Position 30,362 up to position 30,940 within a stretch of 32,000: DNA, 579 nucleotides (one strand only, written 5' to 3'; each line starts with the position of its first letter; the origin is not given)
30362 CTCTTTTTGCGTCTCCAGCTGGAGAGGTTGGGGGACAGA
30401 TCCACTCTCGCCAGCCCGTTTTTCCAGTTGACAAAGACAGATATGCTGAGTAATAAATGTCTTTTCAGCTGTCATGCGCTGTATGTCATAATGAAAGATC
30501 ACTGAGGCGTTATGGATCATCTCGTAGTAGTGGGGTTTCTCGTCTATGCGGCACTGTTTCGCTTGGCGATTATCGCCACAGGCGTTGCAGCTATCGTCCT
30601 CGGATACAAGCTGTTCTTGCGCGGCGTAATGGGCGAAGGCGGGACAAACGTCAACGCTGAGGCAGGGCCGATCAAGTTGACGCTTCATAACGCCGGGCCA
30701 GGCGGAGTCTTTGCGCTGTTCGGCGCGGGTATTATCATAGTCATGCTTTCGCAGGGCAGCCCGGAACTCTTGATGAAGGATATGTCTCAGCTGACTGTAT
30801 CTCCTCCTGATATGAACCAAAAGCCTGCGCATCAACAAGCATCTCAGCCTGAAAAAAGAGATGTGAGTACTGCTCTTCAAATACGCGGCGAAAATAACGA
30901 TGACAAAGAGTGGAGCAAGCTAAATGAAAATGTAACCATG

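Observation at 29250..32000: Divergent SLATT-like two-TM / secreted caspase-like protease locus with a shared control region: candidate uncharacterised conflict or envelope system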

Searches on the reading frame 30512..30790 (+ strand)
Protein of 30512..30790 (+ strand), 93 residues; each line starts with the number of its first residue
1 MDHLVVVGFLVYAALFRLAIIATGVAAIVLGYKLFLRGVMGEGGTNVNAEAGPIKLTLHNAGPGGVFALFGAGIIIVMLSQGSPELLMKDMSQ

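Call 83: search_protein_representatives(protein=window:30512-30790:+)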
Query: 93 residues. Proteins with E-value up to 0.001 (for the whole library): 719; up to 1e-10: 194; up to 1e-30: 1. The best 150 are listed.
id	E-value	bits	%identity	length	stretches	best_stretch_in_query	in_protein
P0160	2.4e-31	123.7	72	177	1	5-93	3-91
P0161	5.4e-28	113.0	63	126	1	5-91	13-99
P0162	1.3e-26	108.6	62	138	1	6-93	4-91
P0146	2.0e-25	104.7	62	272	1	6-91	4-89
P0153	2.3e-24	101.4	61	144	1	6-90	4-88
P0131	3.5e-24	100.8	68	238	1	6-86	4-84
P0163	3.9e-24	100.6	65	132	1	7-88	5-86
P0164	9.3e-24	99.4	61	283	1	7-89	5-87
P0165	1.1e-23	99.2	62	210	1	7-86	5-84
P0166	3.3e-23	97.7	63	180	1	7-88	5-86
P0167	4.2e-23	97.3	65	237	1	7-88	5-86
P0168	6.2e-23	96.8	56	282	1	5-91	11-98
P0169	7.1e-23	96.6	59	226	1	6-90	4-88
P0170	9.4e-23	96.2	54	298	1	7-89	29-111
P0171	1.3e-22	95.8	61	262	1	7-88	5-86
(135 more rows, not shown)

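Call 111: search_protein_families(library=pfam, alignment_id=A6, max_evalue=0.001)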
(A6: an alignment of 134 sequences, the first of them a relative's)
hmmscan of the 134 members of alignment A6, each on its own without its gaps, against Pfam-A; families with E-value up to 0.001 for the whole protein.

A. member 1, P0160 (177 aa): 0 families

B. families by the number of members that match (of 134 scanned): 27 families (the first 25 are shown)
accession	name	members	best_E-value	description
PF07719.23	TPR_2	85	3.6e-17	Tetratricopeptide repeat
PF13428.12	TPR_14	65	6.3e-14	Tetratricopeptide repeat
PF13181.12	TPR_8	59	3.1e-14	Tetratricopeptide repeat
PF13424.12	TPR_12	58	8.1e-14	Tetratricopeptide repeat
PF00515.34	TPR_1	55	2.2e-14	Tetratricopeptide repeat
PF14559.12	TPR_19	49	2.1e-10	Tetratricopeptide repeat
PF13374.12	TPR_10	45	4.5e-11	Tetratricopeptide repeat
PF13432.12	TPR_16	42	6.6e-12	Tetratricopeptide repeat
PF13431.12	TPR_17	37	1.2e-09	Tetratricopeptide repeat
PF13176.12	TPR_7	33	9.4e-09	Tetratricopeptide repeat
PF13414.12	TPR_11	22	9e-11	TPR repeat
PF12895.13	ANAPC3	19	1.3e-08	Anaphase-promoting complex, cyclosome, subunit 3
PF13174.12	TPR_6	17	1.5e-06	Tetratricopeptide repeat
PF07721.20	TPR_4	6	4.6e-08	Tetratricopeptide repeat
PF13429.12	TPR_15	6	4.3e-06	Tetratricopeptide repeat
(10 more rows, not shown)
